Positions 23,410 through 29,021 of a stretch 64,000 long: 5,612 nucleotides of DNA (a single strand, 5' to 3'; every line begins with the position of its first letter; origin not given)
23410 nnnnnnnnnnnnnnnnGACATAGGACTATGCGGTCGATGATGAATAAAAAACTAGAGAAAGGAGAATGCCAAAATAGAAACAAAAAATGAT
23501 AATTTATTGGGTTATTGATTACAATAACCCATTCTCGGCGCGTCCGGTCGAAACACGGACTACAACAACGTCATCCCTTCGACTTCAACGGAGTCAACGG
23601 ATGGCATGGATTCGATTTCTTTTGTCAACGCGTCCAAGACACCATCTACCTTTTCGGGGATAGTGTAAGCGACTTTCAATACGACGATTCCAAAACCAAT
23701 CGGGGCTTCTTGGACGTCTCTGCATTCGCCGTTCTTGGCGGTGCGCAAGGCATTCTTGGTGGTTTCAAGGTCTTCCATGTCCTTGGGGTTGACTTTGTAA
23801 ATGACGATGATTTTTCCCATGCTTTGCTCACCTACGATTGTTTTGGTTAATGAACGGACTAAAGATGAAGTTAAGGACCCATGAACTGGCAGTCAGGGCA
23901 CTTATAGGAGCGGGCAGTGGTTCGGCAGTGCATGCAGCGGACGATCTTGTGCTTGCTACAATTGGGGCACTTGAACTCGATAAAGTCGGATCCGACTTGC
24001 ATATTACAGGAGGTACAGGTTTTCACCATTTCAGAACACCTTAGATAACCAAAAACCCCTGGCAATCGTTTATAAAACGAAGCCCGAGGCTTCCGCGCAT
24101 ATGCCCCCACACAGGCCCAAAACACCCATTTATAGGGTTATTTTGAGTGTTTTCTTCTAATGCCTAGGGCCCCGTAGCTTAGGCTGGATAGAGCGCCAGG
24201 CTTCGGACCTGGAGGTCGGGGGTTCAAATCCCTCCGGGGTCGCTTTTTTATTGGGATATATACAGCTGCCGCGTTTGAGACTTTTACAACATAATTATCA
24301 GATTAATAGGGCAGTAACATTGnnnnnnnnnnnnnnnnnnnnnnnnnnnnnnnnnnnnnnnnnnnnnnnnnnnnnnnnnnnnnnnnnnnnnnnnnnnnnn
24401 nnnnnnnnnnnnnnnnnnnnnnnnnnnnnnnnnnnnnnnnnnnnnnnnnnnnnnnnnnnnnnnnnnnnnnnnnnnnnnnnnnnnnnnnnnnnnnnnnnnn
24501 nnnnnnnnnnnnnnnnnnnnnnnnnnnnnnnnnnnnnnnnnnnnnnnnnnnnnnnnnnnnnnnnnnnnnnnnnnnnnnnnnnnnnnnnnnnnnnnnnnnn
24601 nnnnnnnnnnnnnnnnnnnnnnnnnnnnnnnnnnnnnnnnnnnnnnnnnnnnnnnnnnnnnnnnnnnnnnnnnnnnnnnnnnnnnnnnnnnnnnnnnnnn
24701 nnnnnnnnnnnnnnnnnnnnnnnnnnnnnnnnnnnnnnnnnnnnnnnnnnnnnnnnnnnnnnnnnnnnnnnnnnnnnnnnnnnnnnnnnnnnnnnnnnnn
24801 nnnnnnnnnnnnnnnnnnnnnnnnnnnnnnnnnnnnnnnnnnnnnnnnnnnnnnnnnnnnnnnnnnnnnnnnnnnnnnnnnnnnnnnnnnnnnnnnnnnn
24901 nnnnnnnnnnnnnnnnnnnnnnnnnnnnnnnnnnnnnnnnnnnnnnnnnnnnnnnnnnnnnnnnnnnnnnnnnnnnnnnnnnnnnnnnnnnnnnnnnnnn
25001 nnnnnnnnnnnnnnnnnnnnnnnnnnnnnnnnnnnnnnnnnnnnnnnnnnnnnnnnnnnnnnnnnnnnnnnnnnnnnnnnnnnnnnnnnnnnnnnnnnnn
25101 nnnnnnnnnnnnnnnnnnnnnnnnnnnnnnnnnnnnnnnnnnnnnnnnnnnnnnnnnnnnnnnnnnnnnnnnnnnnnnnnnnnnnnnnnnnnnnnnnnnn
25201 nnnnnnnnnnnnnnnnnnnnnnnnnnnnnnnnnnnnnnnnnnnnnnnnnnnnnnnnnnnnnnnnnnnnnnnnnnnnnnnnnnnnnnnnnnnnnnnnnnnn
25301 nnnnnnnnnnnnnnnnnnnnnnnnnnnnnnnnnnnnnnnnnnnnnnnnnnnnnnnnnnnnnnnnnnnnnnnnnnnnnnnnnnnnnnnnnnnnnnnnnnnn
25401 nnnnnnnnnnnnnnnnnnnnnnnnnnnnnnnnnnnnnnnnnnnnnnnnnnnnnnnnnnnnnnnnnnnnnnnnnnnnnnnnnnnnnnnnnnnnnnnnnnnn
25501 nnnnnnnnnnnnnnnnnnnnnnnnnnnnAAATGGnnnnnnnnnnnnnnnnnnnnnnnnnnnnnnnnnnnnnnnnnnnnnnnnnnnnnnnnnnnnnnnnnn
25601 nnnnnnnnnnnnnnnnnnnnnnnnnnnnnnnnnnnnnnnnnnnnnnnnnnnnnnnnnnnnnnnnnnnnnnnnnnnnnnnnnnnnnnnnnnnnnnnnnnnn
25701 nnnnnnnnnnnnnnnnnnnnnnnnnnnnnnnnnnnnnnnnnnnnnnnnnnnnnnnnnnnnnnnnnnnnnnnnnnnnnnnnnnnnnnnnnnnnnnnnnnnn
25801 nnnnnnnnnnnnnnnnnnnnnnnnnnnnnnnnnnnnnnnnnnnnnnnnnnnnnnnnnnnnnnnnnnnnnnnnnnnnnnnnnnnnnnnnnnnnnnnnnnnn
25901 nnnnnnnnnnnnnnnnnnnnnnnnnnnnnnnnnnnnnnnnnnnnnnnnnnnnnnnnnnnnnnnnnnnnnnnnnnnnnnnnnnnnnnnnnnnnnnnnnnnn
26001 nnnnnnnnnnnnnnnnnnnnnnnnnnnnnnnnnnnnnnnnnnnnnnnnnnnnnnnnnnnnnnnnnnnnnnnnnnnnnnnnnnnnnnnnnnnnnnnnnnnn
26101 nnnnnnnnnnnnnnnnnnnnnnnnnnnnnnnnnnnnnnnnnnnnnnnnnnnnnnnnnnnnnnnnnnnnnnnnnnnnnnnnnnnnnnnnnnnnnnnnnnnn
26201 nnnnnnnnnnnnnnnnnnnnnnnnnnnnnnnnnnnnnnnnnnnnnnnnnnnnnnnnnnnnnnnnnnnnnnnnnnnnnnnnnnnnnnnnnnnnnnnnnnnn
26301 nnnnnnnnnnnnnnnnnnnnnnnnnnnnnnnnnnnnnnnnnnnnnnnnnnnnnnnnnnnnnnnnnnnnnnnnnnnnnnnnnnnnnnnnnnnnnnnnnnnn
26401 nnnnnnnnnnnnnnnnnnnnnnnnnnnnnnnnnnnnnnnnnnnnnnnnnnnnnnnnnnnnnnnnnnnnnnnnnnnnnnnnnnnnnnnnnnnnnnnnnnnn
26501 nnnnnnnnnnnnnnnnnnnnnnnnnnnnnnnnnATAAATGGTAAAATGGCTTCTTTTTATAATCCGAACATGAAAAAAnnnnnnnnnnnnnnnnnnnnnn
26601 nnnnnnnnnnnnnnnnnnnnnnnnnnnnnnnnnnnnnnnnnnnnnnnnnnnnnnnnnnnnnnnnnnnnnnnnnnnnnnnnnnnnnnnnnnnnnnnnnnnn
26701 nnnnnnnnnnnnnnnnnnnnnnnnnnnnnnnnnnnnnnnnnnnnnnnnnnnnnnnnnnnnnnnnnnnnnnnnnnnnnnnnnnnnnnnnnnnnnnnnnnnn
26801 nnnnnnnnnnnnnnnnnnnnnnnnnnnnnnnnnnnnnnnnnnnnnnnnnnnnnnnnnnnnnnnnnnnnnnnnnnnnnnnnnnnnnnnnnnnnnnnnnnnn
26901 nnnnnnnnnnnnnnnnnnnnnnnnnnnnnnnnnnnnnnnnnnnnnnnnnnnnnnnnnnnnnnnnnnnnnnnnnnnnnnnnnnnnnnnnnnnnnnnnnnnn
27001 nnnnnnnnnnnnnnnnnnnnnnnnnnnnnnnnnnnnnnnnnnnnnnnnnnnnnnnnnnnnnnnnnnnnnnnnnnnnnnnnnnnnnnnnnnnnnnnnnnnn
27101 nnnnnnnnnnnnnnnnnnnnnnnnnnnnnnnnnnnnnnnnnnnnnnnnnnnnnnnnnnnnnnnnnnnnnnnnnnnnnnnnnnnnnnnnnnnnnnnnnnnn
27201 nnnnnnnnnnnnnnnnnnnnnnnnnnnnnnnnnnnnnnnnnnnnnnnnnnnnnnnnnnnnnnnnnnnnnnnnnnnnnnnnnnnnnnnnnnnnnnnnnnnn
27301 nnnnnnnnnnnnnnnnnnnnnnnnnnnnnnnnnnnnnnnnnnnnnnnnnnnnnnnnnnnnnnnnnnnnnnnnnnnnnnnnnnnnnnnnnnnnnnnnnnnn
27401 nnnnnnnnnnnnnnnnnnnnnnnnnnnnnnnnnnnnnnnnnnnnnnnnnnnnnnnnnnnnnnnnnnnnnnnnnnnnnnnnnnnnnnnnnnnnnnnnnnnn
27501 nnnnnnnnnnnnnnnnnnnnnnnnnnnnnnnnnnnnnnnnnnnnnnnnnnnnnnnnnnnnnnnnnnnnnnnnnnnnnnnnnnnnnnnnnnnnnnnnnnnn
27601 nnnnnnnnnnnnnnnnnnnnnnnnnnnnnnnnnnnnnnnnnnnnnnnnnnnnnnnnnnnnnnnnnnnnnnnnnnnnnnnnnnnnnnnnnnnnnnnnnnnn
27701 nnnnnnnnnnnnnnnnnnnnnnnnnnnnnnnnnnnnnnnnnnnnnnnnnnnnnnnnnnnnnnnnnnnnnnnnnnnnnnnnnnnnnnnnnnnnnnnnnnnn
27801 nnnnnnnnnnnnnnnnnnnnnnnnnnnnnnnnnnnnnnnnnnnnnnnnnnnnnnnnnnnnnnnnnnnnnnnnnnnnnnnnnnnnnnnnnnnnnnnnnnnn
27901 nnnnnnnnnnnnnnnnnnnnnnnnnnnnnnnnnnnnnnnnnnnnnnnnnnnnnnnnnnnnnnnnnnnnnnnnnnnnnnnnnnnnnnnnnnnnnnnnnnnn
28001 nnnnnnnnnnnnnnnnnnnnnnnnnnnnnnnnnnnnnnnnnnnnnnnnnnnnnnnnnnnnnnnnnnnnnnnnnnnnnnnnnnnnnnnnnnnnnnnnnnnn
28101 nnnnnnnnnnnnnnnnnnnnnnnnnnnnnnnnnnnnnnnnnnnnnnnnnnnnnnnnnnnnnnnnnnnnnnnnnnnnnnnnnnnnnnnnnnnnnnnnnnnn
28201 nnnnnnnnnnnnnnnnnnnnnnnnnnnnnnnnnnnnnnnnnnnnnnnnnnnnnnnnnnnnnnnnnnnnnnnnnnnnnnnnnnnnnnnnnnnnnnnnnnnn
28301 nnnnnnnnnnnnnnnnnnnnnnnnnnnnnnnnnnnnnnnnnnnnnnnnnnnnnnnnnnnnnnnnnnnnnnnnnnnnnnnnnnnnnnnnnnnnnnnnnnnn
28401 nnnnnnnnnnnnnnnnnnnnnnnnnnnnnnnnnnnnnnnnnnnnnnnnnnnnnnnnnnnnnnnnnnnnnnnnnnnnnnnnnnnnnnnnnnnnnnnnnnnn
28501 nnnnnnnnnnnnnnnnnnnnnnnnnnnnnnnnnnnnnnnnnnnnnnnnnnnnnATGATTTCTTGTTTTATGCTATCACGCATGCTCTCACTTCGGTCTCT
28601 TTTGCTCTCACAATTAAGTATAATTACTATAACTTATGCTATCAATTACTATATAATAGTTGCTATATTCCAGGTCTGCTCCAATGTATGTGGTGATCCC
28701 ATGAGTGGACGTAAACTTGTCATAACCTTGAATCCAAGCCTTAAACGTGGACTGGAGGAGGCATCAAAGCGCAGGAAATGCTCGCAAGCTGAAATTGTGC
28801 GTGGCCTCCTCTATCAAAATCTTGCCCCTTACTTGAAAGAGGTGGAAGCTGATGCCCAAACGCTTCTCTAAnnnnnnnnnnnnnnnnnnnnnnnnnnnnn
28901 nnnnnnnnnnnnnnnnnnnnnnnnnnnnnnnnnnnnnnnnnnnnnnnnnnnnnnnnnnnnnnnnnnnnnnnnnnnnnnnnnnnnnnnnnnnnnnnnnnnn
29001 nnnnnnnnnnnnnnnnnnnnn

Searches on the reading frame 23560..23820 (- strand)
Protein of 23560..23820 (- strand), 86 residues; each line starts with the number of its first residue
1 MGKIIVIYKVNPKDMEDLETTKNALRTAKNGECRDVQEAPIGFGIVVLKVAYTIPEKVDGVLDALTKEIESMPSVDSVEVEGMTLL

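Call 18: find_encoding_contigs(protein=window:23560-23820:-, flank=10000, max_places=8)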
Protein window:23560-23820:- (86 aa): no gene with exactly this product is on record in the collection.

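Call 33: search_protein_families(library=pfam, proteins=[window:23560-23820:-], max_evalue=0.001)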
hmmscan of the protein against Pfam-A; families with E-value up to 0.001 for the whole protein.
window:23560-23820:- (86 aa): 1 family
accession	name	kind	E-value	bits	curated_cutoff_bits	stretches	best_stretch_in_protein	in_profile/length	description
PF00736.24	EF1_GNE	-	5.5e-11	42.9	20.8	1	6-85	2-87/88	EF-1 guanine nucleotide exchange domain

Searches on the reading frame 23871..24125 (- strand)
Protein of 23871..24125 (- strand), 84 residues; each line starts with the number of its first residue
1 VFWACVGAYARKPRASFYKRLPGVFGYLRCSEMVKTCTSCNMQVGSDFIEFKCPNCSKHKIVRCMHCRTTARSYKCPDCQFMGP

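Call 33: search_protein_families(library=pfam, proteins=[window:23871-24125:-], max_evalue=0.001)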
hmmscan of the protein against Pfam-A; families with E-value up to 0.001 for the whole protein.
window:23871-24125:- (84 aa): 1 family
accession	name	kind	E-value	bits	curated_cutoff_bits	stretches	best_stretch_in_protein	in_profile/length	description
PF07754.17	HVO_2753_ZBP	-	1.2e-11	44.7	33.2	1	37-79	1-45/46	Small zinc finger protein HVO_2753-like, Zn-binding pocket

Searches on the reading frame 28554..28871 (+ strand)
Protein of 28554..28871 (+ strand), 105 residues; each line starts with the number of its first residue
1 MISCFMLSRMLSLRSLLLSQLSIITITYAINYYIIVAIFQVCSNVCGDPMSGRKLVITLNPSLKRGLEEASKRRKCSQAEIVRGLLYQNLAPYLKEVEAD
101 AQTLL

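Call 33: search_protein_families(library=pfam, proteins=[window:28554-28871:+], max_evalue=0.001)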
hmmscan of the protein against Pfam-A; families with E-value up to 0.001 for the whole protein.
window:28554-28871:+ (105 aa): 0 families

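Call 79: search_protein_families(library=padloc, proteins=[window:28554-28871:+], max_evalue=0.01)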
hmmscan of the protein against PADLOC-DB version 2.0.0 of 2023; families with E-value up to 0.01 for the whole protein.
window:28554-28871:+ (105 aa): 0 families

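Call 80: search_protein_families(library=phrogs, proteins=[window:28554-28871:+], max_evalue=0.01)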
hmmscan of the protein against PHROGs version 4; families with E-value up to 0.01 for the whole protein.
window:28554-28871:+ (105 aa): 0 families
